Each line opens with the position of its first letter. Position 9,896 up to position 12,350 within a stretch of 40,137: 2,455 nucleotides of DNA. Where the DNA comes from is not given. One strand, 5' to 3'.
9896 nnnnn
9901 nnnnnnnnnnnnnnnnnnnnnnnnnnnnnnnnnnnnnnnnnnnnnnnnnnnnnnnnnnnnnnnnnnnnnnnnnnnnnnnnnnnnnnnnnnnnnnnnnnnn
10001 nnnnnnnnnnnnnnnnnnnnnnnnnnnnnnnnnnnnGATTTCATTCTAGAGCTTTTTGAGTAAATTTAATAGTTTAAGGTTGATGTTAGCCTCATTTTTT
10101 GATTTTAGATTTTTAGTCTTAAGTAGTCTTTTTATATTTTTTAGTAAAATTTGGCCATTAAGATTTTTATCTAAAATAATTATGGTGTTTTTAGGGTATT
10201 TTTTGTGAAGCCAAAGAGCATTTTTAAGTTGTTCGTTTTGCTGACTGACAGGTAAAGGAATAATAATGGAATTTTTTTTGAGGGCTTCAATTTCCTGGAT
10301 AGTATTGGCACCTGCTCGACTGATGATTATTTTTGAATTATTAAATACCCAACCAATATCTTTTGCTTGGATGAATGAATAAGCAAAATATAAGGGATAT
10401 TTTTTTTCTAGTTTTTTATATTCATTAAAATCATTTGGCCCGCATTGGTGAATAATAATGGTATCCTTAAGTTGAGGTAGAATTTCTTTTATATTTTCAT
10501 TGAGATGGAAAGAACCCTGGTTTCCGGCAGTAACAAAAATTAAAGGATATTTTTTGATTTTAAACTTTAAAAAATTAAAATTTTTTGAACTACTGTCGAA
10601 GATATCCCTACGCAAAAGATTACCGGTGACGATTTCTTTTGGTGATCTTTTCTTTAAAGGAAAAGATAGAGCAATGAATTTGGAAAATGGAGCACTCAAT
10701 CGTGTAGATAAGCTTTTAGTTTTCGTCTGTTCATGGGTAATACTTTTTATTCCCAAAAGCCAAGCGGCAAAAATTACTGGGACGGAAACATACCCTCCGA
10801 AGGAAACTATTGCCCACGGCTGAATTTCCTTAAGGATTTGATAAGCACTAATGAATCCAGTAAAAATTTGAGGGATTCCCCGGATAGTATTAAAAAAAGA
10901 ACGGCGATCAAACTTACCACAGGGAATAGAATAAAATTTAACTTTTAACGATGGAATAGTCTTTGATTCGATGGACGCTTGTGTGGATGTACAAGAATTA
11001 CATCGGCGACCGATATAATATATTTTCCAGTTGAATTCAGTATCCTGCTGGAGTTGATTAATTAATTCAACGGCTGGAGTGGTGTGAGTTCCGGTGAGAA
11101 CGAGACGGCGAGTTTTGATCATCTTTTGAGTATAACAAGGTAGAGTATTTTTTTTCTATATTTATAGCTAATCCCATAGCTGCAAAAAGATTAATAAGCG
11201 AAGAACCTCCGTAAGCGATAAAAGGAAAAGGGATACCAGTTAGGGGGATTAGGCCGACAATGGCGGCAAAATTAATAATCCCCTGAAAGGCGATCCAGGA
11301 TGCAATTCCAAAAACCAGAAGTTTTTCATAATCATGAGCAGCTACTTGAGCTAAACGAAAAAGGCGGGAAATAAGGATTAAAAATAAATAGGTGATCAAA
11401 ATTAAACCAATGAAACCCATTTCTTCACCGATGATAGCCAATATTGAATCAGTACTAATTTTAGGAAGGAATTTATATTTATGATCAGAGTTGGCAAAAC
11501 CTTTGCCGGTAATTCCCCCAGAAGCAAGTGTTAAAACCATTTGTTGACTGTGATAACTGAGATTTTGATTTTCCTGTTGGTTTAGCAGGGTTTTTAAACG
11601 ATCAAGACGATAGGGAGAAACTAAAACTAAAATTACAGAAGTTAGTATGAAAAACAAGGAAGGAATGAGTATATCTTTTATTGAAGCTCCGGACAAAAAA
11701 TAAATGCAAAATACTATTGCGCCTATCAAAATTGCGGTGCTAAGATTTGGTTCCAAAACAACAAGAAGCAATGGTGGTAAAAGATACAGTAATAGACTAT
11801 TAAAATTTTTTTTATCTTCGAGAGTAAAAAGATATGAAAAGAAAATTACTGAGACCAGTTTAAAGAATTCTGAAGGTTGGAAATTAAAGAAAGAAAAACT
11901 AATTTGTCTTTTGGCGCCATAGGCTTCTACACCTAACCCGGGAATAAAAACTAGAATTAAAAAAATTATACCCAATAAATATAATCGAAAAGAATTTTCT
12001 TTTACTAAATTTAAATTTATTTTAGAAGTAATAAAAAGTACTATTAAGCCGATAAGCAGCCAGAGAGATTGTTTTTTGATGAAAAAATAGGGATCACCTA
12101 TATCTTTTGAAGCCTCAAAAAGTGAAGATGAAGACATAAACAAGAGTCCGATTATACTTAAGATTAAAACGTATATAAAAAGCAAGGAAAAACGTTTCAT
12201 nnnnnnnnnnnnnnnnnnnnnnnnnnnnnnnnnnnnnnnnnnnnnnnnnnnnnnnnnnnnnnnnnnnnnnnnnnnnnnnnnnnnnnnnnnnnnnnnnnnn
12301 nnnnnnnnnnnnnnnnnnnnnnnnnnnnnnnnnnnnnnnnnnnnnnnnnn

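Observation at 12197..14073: PLP fold-type-II enzyme and ATP-grasp ligase chained to ftsW in the slot where murD normally sits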

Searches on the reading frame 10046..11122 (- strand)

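Call 5: search_protein_families(library=pfam, proteins=[window:10046-11122:-], max_evalue=0.01)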
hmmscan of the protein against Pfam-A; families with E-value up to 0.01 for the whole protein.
window:10046-11122:- (358 aa): 4 families
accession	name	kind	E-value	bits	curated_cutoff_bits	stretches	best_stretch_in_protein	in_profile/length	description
PF04101.22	Glyco_tran_28_C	-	1.7e-24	87.2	22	1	195-348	2-156/166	Glycosyltransferase family 28 C-terminal domain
PF03033.26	Glyco_transf_28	-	7.4e-21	75.1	26.2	1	11-148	9-135/139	Glycosyltransferase family 28 N-terminal domain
PF08660.17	Alg14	-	0.00051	20.5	27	1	11-129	8-121/171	Oligosaccharide biosynthesis protein Alg14 like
PF13528.12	Glyco_trans_1_3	-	0.0058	16.3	25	1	144-308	155-298/322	Glycosyl transferase family 1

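Call 6: search_protein_families(library=ncbifam, proteins=[window:10046-11122:-], max_evalue=0.01)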
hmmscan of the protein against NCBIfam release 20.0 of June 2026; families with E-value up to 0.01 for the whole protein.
window:10046-11122:- (358 aa): 6 families
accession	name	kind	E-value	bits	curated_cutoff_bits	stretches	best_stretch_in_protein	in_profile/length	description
TIGR01133.1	murG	equivalog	2.9e-52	177.8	250.25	1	15-344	19-334/353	undecaprenyldiphospho-muramoylpentapeptide beta-N-acetylglucosaminyltransferase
NF009102.0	PRK12446.1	equivalog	2.6e-41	141.7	339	1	11-340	12-329/352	undecaprenyldiphospho-muramoylpentapeptide beta-N-acetylglucosaminyltransferase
NF041548.1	PssE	equivalog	5.9e-07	29.5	120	1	195-307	1-103/146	PssE/Cps14G family polysaccharide biosynthesis glycosyltransferase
NF041549.1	PssD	equivalog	3.9e-06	27.2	110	1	78-148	56-129/151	PssD/Cps14F family polysaccharide biosynthesis glycosyltransferase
TIGR00661.1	MJ1255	subfamily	7.5e-05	22.1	195.9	1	203-308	196-291/321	MJ1255/VC2487 family glycosyltransferase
NF008843.0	PRK11883.1-3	equivalog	0.0014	17.8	406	0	298-322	13-37/424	protoporphyrinogen oxidase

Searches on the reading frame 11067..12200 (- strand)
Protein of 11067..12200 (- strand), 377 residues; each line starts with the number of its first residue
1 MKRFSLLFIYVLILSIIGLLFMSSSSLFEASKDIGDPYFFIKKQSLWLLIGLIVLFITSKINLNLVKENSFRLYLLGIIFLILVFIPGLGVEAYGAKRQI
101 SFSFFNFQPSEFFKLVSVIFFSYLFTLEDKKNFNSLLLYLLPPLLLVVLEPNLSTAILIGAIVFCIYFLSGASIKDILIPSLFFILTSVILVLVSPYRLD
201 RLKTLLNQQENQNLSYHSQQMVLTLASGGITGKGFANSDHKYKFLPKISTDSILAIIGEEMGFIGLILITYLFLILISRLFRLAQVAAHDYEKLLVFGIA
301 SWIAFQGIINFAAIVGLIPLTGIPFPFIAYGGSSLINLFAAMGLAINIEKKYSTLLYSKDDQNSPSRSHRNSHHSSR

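Call 5: search_protein_families(library=pfam, proteins=[window:11067-12200:-], max_evalue=0.01)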
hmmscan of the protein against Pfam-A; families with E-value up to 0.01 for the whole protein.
window:11067-12200:- (377 aa): 1 family
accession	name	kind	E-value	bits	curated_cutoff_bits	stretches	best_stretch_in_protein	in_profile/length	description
PF01098.24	FTSW_RODA_SPOVE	-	6e-86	289.1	26.4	1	6-351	3-353/356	Cell cycle protein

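Call 6: search_protein_families(library=ncbifam, proteins=[window:11067-12200:-], max_evalue=0.01)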
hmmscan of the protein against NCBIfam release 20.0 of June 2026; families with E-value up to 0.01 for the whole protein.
window:11067-12200:- (377 aa): 6 families
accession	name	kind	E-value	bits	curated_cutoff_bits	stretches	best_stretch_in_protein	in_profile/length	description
TIGR02614.1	ftsW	equivalog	9.2e-90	301.3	337.5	1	6-351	3-356/357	putative lipid II flippase FtsW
TIGR02210.1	rodA_shape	equivalog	3.4e-74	250.1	336.7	1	7-350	4-354/357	rod shape-determining protein RodA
TIGR02615.1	spoVE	exception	2.9e-70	237.5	448.8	1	6-349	3-353/354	stage V sporulation protein E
NF008042.0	PRK10774.1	equivalog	6.7e-45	153.8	493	1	7-349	39-389/405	cell division protein FtsW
NF008060.0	PRK10794.1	equivalog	3.4e-41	141.4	590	1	11-351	19-362/370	peptidoglycan glycosyltransferase MrdB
NF037961.1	RodA_shape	subfamily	2.9e-38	132.3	150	2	198-338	248-397/415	rod shape-determining protein RodA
